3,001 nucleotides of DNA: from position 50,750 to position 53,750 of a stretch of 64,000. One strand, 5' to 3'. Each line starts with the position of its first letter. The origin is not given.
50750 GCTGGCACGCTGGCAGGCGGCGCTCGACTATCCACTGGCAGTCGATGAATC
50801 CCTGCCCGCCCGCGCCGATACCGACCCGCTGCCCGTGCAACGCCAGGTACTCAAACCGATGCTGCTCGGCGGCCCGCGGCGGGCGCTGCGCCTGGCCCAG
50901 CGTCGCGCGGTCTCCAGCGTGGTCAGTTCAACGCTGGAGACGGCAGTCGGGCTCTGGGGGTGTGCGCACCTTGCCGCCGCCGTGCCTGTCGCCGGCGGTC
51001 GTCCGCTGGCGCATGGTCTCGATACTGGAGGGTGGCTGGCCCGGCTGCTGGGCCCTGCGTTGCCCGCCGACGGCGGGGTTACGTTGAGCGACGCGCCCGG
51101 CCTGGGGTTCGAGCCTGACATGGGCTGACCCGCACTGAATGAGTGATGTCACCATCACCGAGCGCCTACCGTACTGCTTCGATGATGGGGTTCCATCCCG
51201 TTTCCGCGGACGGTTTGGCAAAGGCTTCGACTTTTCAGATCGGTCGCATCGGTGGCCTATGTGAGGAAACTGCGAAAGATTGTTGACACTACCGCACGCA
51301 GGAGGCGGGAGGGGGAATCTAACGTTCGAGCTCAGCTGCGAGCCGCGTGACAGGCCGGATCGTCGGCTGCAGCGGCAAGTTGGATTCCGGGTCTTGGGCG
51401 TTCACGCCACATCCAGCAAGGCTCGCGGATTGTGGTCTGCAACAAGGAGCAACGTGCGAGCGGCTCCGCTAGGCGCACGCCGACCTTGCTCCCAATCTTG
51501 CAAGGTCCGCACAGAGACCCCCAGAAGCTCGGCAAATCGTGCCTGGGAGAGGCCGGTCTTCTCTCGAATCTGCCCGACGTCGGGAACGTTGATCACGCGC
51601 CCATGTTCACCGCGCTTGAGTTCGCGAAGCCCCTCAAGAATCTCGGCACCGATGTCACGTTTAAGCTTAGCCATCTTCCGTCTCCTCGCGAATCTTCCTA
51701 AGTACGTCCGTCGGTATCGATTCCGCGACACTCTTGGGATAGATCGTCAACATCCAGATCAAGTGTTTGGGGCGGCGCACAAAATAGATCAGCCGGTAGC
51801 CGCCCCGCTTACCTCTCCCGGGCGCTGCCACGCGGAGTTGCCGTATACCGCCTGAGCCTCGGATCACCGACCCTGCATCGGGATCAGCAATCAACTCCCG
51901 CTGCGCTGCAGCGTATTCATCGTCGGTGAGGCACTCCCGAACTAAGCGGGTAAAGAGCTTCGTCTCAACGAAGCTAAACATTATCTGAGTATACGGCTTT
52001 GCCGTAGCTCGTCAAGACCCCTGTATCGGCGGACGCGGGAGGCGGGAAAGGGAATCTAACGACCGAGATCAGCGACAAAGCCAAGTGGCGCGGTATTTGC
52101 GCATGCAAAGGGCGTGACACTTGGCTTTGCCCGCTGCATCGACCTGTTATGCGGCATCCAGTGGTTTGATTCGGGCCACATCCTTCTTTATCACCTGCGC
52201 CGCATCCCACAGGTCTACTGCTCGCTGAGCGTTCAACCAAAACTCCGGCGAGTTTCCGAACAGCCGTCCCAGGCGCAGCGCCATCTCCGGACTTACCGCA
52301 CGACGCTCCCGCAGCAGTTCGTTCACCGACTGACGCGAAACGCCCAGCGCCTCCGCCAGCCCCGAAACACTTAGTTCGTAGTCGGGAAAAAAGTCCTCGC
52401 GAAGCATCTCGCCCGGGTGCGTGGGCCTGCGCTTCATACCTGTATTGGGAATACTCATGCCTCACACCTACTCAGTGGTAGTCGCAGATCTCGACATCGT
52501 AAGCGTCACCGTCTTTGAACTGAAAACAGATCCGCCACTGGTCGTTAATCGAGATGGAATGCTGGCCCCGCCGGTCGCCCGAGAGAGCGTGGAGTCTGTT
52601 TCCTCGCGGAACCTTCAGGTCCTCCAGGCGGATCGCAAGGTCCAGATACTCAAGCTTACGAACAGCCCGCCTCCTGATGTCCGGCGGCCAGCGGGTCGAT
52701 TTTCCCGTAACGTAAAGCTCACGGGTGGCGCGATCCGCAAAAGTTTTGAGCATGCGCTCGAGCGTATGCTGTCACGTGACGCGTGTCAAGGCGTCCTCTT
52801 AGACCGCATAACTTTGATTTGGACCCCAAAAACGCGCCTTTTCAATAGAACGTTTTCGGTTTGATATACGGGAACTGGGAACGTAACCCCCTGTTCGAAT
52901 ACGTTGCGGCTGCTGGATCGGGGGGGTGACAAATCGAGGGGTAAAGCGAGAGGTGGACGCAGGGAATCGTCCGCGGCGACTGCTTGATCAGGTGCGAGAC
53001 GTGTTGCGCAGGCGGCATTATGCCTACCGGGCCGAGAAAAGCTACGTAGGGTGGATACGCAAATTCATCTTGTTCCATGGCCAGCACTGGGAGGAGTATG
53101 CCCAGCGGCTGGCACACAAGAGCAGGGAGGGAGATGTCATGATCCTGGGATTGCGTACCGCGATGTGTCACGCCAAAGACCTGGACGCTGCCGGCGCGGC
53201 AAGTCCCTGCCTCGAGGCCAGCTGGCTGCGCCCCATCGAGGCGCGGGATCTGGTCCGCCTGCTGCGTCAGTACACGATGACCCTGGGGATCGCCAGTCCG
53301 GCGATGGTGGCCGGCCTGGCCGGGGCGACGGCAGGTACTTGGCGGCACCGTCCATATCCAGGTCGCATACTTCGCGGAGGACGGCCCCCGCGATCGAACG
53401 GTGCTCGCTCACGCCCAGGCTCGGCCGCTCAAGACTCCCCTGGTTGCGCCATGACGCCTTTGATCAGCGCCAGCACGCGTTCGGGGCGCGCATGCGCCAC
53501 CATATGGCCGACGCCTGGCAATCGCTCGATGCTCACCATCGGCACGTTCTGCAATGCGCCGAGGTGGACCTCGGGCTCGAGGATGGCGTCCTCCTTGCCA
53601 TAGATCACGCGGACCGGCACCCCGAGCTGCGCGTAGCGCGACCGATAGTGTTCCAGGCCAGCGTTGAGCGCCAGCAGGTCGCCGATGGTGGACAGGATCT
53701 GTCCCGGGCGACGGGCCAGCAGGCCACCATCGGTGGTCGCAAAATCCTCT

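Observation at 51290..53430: Decayed chromosomal integron inserted between menC and the convergent hydrolase/menE unit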

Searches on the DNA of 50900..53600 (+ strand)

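Call 32: search_rna_families(source=window, start=50900, end=53600, threshold=evalue, max_evalue=1)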
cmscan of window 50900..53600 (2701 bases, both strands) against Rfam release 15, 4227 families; matches with E-value up to 1: 0.
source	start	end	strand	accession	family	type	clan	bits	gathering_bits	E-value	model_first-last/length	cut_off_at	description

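Call 49: search_with_rna_model(model_id=R1, sources=[L001, L002, L003, L010, L011, L024, L025, L026, L027, L028, L029, L030, L031, L032, L033, L034, L035, L036, L037, L038, L039, L040, L041, L042, L043, L044, L045, L046, L047, L048, L049, L050, L051, L052, L053, L054, L055, L056, L057, L058, L059, L060, L061, L062, L063, L064, L065, L066, L067, L068, L069, L070, L071, L072, L073, L074, L075, L076, L077, L078, L079, L080, L081, L082, L083], max_evalue=0.01)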
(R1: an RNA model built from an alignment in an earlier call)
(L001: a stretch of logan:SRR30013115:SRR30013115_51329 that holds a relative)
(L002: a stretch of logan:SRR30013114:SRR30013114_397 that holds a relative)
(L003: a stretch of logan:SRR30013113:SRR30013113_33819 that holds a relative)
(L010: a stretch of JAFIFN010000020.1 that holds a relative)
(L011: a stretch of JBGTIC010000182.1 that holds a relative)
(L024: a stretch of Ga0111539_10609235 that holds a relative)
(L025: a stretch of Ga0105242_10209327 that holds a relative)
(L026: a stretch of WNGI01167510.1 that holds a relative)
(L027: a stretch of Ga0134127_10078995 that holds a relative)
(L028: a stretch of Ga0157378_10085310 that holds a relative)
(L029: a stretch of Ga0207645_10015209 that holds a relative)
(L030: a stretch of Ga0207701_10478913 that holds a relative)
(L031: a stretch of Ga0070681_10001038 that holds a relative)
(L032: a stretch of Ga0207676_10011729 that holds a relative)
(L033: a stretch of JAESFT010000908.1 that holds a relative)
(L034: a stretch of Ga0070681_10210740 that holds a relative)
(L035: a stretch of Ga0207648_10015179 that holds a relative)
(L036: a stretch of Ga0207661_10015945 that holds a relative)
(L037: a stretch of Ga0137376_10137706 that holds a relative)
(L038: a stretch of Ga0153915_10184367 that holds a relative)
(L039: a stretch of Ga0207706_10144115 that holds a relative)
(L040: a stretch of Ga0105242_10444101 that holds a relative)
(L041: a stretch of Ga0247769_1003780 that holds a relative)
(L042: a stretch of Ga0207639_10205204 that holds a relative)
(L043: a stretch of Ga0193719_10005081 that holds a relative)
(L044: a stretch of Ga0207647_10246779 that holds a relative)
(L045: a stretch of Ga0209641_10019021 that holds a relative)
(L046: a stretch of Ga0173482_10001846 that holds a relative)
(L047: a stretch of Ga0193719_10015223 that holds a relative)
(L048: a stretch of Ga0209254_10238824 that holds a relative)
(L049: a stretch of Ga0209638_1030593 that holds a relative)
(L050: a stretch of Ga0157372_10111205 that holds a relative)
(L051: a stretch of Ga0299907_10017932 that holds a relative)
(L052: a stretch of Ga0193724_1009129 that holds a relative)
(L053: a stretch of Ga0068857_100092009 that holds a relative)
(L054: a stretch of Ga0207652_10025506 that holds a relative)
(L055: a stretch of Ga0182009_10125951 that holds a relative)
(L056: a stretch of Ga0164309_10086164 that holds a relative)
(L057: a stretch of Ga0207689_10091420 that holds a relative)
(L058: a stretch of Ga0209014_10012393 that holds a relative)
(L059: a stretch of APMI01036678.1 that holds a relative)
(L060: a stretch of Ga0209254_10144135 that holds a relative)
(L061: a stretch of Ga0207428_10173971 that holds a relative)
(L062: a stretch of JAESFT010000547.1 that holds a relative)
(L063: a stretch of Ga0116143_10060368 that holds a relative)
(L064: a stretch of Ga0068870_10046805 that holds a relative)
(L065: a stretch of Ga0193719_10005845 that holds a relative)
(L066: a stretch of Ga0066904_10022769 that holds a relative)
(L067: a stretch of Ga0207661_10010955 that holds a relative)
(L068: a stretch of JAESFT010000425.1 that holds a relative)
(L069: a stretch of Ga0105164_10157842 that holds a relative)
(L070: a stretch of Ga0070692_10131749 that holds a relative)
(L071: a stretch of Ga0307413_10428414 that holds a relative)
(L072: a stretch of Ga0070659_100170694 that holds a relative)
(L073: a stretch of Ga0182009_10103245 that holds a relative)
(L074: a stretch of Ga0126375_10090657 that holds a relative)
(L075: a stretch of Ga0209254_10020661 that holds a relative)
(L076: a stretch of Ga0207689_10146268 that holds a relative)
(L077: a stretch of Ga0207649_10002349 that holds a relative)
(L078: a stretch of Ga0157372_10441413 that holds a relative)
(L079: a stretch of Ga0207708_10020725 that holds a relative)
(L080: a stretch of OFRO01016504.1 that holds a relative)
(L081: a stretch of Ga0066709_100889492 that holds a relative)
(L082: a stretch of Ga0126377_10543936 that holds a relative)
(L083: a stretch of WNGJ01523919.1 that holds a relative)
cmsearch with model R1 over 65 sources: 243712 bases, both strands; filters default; matches with E-value up to 0.01: 272.
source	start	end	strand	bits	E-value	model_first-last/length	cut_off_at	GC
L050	1671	1769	-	95.1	1.6e-28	1-99/99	no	0.53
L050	2986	3084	-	94.9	1.8e-28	1-99/99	no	0.55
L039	724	821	+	94.8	2e-28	1-99/99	no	0.55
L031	1907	2005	+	93.7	4.5e-28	1-99/99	no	0.57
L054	1946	2044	+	93.7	4.5e-28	1-99/99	no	0.57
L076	622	719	+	93.7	4.6e-28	1-99/99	no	0.54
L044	85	183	+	92.8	8.8e-28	1-99/99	no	0.55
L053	525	622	+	91.8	2e-27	1-99/99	no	0.51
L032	5748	5846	-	91.4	2.5e-27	1-99/99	no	0.52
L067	2516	2614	-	91.4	2.5e-27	1-99/99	no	0.52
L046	972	1070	+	91.4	2.6e-27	1-99/99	no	0.54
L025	1058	1156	-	91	3.4e-27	1-99/99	no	0.56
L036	3379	3476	+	90.3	6.3e-27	1-99/99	no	0.55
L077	4461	4558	-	90.3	6.3e-27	1-99/99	no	0.55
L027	459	556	+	90.2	6.4e-27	1-99/99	no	0.53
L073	988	1085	+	89.9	8.1e-27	1-99/99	no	0.54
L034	1465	1562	+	89.7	1e-26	1-99/99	no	0.53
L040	454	552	+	89.6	1e-26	1-99/99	no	0.55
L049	643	741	+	89.3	1.3e-26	1-99/99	no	0.49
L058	4154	4252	-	89.3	1.3e-26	1-99/99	no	0.49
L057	485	583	-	88.9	1.7e-26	1-99/99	no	0.52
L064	831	929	-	88.6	2.3e-26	1-99/99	no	0.55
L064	1635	1732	-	88.5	2.5e-26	1-99/99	no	0.55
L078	335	432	+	88.2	3e-26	1-99/99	no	0.58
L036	1572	1672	+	88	3.4e-26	1-99/99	no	0.55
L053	2604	2704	+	88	3.4e-26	1-99/99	no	0.55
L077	6265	6365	-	88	3.4e-26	1-99/99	no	0.55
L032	2613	2709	-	87.7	4.6e-26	1-99/99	no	0.55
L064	267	364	-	87.2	6.6e-26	1-99/99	no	0.54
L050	554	651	-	86.3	1.3e-25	1-99/99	no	0.57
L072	1395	1492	-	85.8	1.9e-25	1-99/99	no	0.54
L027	1995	2092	+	85.6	2.2e-25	1-99/99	no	0.55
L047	3021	3114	-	85.5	2.3e-25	1-99/99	no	0.54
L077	787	884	-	85.5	2.4e-25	1-99/99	no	0.54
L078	891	989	+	85.2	3e-25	1-99/99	no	0.56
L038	1447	1545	-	83.7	9.5e-25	1-99/99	no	0.6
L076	1832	1930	+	83.4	1.2e-24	1-99/99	no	0.55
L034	110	208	+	83.4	1.2e-24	1-99/99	no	0.59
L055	114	207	-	82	3.6e-24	1-99/99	no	0.56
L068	8523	8620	+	81.7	4.6e-24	1-99/99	no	0.64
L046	1736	1833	+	81.3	6e-24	1-99/99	no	0.56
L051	109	201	+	80.8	9.1e-24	1-99/99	no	0.57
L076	1211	1311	+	79.8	1.9e-23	1-99/99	no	0.57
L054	4390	4488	+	79.6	2.2e-23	1-99/99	no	0.57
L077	2110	2207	-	79.4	2.6e-23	1-99/99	no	0.52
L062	7772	7871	-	79.3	2.9e-23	1-99/99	no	0.62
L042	46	144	+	79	3.6e-23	1-99/99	no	0.48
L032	1963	2061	-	78.7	4.5e-23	1-99/99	no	0.55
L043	1476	1568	-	78.5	5.1e-23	1-99/99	no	0.53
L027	1263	1363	+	78.3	6.1e-23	1-99/99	no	0.57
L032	3313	3412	-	78.3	6.3e-23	1-99/99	no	0.55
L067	81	180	-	78.3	6.3e-23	1-99/99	no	0.55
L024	361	456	+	78.2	6.4e-23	1-99/99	no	0.61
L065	3437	3529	+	78.2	6.6e-23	1-99/99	no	0.56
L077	8447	8546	-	77.9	8.1e-23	1-99/99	no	0.59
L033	10031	10130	-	77.7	1e-22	1-99/99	no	0.69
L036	3917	4016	+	77.1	1.6e-22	1-99/99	no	0.58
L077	3921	4020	-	77.1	1.6e-22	1-99/99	no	0.58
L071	604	698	+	76.6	2.3e-22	1-99/99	no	0.68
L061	550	645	-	76.5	2.5e-22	1-99/99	no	0.62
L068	2109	2208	+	76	3.5e-22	1-99/99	no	0.62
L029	713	806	-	75.5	5.1e-22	1-99/99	no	0.56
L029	1702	1800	-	74.9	8.1e-22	1-99/99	no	0.53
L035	4129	4227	-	74.9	8.1e-22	1-99/99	no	0.53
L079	1596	1694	-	74.9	8.1e-22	1-99/99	no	0.53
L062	1540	1640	-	74.3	1.3e-21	1-99/99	no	0.67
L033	9074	9167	-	74.1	1.5e-21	1-99/99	no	0.62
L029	4191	4290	-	74.1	1.6e-21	1-99/99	no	0.56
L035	6052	6151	-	74.1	1.6e-21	1-99/99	no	0.56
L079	3522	3621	-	74.1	1.6e-21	1-99/99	no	0.56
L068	6957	7055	+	74.1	1.6e-21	1-99/99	no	0.64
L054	4793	4893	+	73.8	2e-21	1-99/99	no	0.55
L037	1945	2039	+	73.6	2.2e-21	1-99/99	no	0.54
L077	9834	9934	-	73.6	2.3e-21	1-99/99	no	0.55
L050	1087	1186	-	73.1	3.2e-21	1-99/99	no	0.56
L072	1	87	-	73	3.6e-21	1-87/99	3'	0.55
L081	744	841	+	73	3.6e-21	1-99/99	no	0.47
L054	3563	3661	+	72.8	4.3e-21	1-99/99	no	0.53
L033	3122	3222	-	72.6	4.7e-21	1-99/99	no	0.62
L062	2705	2801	-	72.6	4.8e-21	1-99/99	no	0.59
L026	1637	1728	-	72.1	7e-21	1-99/99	no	0.58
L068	2677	2773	+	72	7.7e-21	1-99/99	no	0.62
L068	9963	10061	+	71.9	8e-21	1-99/99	no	0.62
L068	3132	3231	+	70.9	1.7e-20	1-99/99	no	0.63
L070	1311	1406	+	70.6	2.3e-20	1-96/99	3'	0.5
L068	9299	9398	+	70.1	3.2e-20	1-99/99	no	0.62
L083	639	729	+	70.1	3.3e-20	1-99/99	no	0.57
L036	2692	2792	+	69.7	4.3e-20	1-99/99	no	0.58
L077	5145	5245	-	69.7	4.3e-20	1-99/99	no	0.58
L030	620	712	-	69.5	5.2e-20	1-99/99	no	0.62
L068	4210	4309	+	69.5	5.3e-20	1-99/99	no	0.62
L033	1223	1320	-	69.4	5.7e-20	1-99/99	no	0.65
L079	602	700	-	69.4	5.7e-20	1-99/99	no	0.52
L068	5127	5223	+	69.3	6.2e-20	1-99/99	no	0.62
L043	956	1048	-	68.8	8.9e-20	1-99/99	no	0.56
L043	409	502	-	68.7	9.4e-20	1-99/99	no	0.51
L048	1302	1398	-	68.7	1e-19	1-99/99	no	0.7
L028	2761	2853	+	68.6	1e-19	1-99/99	no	0.58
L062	33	131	-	68.6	1.1e-19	1-99/99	no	0.64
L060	59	155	+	68.5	1.1e-19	1-99/99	no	0.72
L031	1475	1576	+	68.4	1.2e-19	1-99/99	no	0.51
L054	1514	1615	+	68.4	1.2e-19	1-99/99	no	0.51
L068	577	675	+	68.2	1.4e-19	1-99/99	no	0.63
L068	1011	1110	+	68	1.7e-19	1-99/99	no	0.64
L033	786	882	-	68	1.7e-19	1-99/99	no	0.64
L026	970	1063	-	67.8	1.9e-19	1-99/99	no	0.56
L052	568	659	+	67.7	2e-19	1-99/99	no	0.54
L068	119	217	+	67.5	2.5e-19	1-99/99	no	0.67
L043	4668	4775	-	66.9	3.8e-19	1-99/99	no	0.62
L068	8016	8113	+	66.8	4.2e-19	1-99/99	no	0.67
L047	1649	1741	-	66.5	5.2e-19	1-99/99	no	0.56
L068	6303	6402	+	65.6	1e-18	1-99/99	no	0.65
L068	7427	7526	+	65.5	1.1e-18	1-99/99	no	0.69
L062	5466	5563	-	64.7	2.2e-18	1-99/99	no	0.62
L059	1126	1198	-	64.2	3.1e-18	1-99/99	no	0.62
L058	839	938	-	64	3.6e-18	1-99/99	no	0.64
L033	9481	9580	-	63.5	5.2e-18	1-99/99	no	0.6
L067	5700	5827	-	63.2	6.6e-18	1-99/99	no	0.59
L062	3914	4012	-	63.2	6.7e-18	1-99/99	no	0.62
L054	2802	2903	+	63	7.7e-18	1-99/99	no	0.51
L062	6503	6600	-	63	7.9e-18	1-99/99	no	0.69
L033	95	194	-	62.9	8.2e-18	1-99/99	no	0.7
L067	3056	3183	-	62.8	8.7e-18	1-99/99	no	0.61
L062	561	660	-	62.7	9.4e-18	1-99/99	no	0.67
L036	832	959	+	62.6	1e-17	1-99/99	no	0.59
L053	1864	1991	+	62.6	1e-17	1-99/99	no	0.59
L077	6978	7105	-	62.6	1e-17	1-99/99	no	0.59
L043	2275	2367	-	62.5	1.1e-17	1-99/99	no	0.51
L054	82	183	+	62.4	1.2e-17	1-99/99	no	0.48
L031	592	692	+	62.3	1.3e-17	1-99/99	no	0.5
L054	631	731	+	62.3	1.3e-17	1-99/99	no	0.5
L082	978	1070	+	61.7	2.2e-17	1-99/99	no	0.6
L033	7492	7621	-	61.6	2.3e-17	1-99/99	no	0.69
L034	866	1001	+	61.2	3.1e-17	1-99/99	no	0.57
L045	3176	3273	+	60.9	4e-17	1-99/99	no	0.58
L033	3754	3853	-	60.4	5.5e-17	1-99/99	no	0.64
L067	4232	4369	-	60.4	5.8e-17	1-99/99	no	0.57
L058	132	230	-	60.3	6.1e-17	1-99/99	no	0.61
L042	424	518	+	60.2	6.5e-17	1-99/99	no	0.49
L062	4382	4509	-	59.6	1.1e-16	1-99/99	no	0.62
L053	1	86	+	59.4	1.3e-16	13-99/99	5'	0.49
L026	357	451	-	59.3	1.3e-16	1-99/99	no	0.58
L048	449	545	-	59.1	1.6e-16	1-99/99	no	0.69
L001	567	658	+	59.1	1.6e-16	1-99/99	no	0.65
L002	1977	2068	+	59.1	1.6e-16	1-99/99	no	0.65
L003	1803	1894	+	59.1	1.6e-16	1-99/99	no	0.65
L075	707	770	+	58.9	1.9e-16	1-99/99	no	0.67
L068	4731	4827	+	57.9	3.9e-16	1-99/99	no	0.66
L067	3650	3786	-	57.7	4.6e-16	1-99/99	no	0.57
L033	2140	2236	-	57.5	5.5e-16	1-99/99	no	0.61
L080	1134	1204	-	57.4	5.5e-16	1-99/99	no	0.66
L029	4831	4922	-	57.4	5.7e-16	1-99/99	no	0.53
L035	6692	6783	-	57.4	5.7e-16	1-99/99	no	0.53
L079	4162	4253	-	57.4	5.7e-16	1-99/99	no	0.53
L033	7927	8054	-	57.3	6.1e-16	1-99/99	no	0.73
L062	5959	6059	-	57.3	6.1e-16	1-99/99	no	0.65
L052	1556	1648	+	57.2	6.9e-16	1-99/99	no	0.55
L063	1768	1854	-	57.1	7.1e-16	1-99/99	no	0.59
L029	2265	2363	-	56.9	8.6e-16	1-99/99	no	0.51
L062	7064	7160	-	56.7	9.5e-16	1-99/99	no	0.65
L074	1392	1482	-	56.5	1.1e-15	1-99/99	no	0.58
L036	4448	4584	+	56.4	1.2e-15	1-99/99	no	0.61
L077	3353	3489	-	56.4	1.2e-15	1-99/99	no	0.61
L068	3823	3950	+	55.9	1.8e-15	1-99/99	no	0.68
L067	4808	4934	-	55.8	1.9e-15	1-99/99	no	0.59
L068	1698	1825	+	55.8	2e-15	1-99/99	no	0.7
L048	909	1005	-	55.7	2.1e-15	1-99/99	no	0.71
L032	3997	4124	-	55.4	2.6e-15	1-99/99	no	0.58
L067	765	892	-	55.4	2.6e-15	1-99/99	no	0.58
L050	2289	2415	-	55.3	2.9e-15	1-99/99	no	0.59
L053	1126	1262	+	55.1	3.3e-15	1-99/99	no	0.59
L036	2193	2319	+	54.8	4.1e-15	1-99/99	no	0.6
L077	5618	5744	-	54.8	4.1e-15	1-99/99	no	0.6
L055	1104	1195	-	54.6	4.9e-15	4-99/99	5'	0.53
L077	9189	9315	-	54.3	6e-15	1-99/99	no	0.62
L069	1029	1104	-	54.2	6.6e-15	1-99/99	no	0.62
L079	250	348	-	54.1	7.4e-15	1-99/99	no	0.52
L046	94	230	+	54.1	7.5e-15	1-99/99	no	0.59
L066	65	156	+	53.6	1.1e-14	1-99/99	no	0.58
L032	4715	4851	-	53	1.7e-14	1-99/99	no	0.58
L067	1483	1619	-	53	1.7e-14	1-99/99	no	0.58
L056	890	979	+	52.5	2.4e-14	1-99/99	no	0.58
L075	5912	6001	+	52.2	3e-14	1-92/99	3'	0.72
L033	8379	8509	-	52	3.7e-14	1-99/99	no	0.69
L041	2983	3060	-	51.7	4.6e-14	1-99/99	no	0.63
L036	4988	5115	+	51.3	6.4e-14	1-99/99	no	0.6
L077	2822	2949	-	51.3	6.4e-14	1-99/99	no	0.6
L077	1483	1610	-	51.1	7e-14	1-99/99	no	0.59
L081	262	360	+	50.7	9.9e-14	1-99/99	no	0.61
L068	5698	5827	+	50.5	1.1e-13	1-99/99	no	0.66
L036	94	230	+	50.2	1.4e-13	1-99/99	no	0.59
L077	7707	7843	-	50.2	1.4e-13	1-99/99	no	0.59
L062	3306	3433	-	48.8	4.2e-13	1-99/99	no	0.65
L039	1262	1398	+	48.1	7e-13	1-99/99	no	0.61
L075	3502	3580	+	47.9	8.4e-13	1-99/99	no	0.65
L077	53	180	-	47.9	8.7e-13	1-99/99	no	0.59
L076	24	160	+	47.3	1.4e-12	1-99/99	no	0.58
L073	317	453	+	47.1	1.6e-12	1-99/99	no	0.55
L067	6361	6498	-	46.8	1.9e-12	1-99/99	no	0.59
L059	555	615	-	46.2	3.1e-12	1-99/99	no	0.56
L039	1960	2096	+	45.8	4.3e-12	1-99/99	no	0.58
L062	1982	2109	-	45.6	4.9e-12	1-99/99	no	0.72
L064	2023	2150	-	45.5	5.1e-12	1-99/99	no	0.58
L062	978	1105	-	45.1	7.3e-12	1-99/99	no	0.68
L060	1852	1914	+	44.4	1.3e-11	1-99/99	no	0.67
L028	2180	2273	+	44.3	1.3e-11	1-99/99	no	0.51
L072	713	849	-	42.2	6.7e-11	1-99/99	no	0.58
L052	1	78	+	42.2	6.8e-11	16-99/99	5'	0.54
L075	4825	4889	+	37.4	2.6e-09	1-99/99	no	0.75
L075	4341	4417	+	36.7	4.8e-09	1-99/99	no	0.75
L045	4560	4636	+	36.2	6.5e-09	1-99/99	no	0.61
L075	49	127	+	35.6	1.1e-08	1-99/99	no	0.63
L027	2758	2818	+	34.9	1.8e-08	1-60/99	3'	0.54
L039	1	66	+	34.8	1.9e-08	34-99/99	5'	0.58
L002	132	226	+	34.1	3.5e-08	1-99/99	no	0.64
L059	1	58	-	32.5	1.1e-07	1-96/99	3'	0.6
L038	907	1031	-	32.1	1.6e-07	1-99/99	no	0.58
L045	2443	2517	+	31.2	3.2e-07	1-99/99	no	0.61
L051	4782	4887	+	29.5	1.2e-06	1-99/99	no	0.56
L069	67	131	-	29.4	1.2e-06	1-99/99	no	0.71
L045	5245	5321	+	29.3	1.3e-06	1-99/99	no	0.64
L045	3732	3807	+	29.2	1.5e-06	1-99/99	no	0.61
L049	1440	1563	+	28.5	2.5e-06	1-99/99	no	0.64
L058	3332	3455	-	28.5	2.5e-06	1-99/99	no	0.64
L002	802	893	+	28.2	3.2e-06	1-99/99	no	0.62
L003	628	719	+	28.2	3.2e-06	1-99/99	no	0.62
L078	1480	1517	+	28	3.6e-06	1-38/99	3'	0.68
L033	4699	4810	-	27.8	4.2e-06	1-99/99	no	0.68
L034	109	207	-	26.5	1.1e-05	1-99/99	no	0.6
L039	723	820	-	26.5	1.2e-05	1-99/99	no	0.54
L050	2987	3085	+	25.8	2e-05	1-99/99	no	0.55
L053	524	621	-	25.8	2e-05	1-99/99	no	0.51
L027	1994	2091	-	25.7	2.1e-05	1-99/99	no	0.54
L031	1474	1575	-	25.5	2.5e-05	1-99/99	no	0.52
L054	1513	1614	-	25.5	2.5e-05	1-99/99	no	0.52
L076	1210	1310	-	24.9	3.8e-05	1-99/99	no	0.57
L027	1262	1362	-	24.7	4.7e-05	1-99/99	no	0.58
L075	1331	1451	+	24.7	4.7e-05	1-99/99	no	0.72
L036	1571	1671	-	24.4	5.9e-05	1-99/99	no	0.54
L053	2603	2703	-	24.4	5.9e-05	1-99/99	no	0.54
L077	6266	6366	+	24.4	5.9e-05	1-99/99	no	0.54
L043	957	1049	+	24.2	6.8e-05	1-99/99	no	0.55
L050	1672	1770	+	24.1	7.5e-05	1-99/99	no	0.53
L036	2691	2791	-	23.9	8.8e-05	1-99/99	no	0.58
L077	5146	5246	+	23.9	8.8e-05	1-99/99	no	0.58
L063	2191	2311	-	23.2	0.00014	3-96/99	no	0.69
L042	45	143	-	23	0.00017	1-99/99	no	0.48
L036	3916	4015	-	22.6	0.00023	1-99/99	no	0.59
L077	3922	4021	+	22.6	0.00023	1-99/99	no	0.59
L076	621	718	-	22.5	0.00025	1-99/99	no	0.54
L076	1831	1929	-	22.3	0.00028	1-99/99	no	0.56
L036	3378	3475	-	21.4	0.00057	1-99/99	no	0.54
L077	4462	4559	+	21.4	0.00057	1-99/99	no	0.54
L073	987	1084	-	21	0.00081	1-99/99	no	0.55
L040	1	119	+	20.5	0.0011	5-94/99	no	0.6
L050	555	652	+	20.5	0.0011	1-99/99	no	0.58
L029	714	807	+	20.3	0.0013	1-99/99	no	0.56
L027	458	555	-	20.2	0.0014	1-99/99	no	0.53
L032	5749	5847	+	20.2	0.0015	1-99/99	no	0.51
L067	2517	2615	+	20.2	0.0015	1-99/99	no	0.51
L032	2614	2710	+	20.1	0.0015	1-99/99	no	0.56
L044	84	182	-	20.1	0.0016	1-99/99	no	0.54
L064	832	930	+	19.1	0.0033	1-99/99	no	0.55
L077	2111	2208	+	19.1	0.0035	1-99/99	no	0.52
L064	1636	1733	+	18.9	0.0039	1-99/99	no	0.55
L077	788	885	+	18.7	0.0045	1-99/99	no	0.53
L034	1464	1561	-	18.7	0.0046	1-99/99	no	0.53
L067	3057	3184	+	18.6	0.0052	1-99/99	no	0.61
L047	3022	3115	+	18.5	0.0053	1-99/99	no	0.55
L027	1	69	+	18.3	0.0063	31-99/99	5'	0.55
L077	9835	9935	+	18.1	0.0071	1-99/99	no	0.55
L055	115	208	+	17.8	0.009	1-99/99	no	0.57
